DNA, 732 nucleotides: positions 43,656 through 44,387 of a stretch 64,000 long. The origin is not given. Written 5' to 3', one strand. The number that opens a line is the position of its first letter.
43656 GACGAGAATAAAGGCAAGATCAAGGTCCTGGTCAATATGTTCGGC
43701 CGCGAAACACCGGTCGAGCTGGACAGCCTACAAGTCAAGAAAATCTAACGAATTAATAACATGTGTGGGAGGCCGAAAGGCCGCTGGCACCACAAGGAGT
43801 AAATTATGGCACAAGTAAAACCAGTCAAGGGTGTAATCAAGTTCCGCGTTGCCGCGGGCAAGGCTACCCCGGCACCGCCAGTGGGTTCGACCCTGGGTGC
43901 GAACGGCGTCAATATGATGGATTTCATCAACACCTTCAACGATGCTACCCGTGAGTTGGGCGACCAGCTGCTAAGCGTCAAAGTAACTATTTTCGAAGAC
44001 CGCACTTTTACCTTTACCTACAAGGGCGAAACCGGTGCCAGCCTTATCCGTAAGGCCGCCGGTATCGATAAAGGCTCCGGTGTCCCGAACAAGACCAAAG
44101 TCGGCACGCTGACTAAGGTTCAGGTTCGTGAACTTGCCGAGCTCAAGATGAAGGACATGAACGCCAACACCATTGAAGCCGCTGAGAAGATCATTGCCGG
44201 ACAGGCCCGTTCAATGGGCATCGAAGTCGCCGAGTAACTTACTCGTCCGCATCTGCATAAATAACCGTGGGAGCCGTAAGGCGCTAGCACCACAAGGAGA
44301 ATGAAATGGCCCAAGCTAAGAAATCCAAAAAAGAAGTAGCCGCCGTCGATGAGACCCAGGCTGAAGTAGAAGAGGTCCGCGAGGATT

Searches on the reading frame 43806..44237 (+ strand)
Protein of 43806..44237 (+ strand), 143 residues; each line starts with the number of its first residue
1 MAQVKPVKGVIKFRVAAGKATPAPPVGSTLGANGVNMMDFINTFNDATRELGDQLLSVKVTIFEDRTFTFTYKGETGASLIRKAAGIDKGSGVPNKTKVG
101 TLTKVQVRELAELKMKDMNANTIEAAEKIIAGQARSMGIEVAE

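Call 89: search_protein_families(library=pfam, proteins=[window:43806-44237:+], max_evalue=0.01)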
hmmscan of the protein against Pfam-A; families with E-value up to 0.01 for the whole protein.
window:43806-44237:+ (143 aa): 2 families
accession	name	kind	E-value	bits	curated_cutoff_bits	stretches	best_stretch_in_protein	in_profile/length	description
PF00298.24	Ribosomal_L11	-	5e-24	85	21.4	1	78-141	6-69/69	Ribosomal protein L11, RNA binding domain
PF03946.19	Ribosomal_L11_N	-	2.2e-20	72.6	32.9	1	11-68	1-58/58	Ribosomal protein L11, N-terminal domain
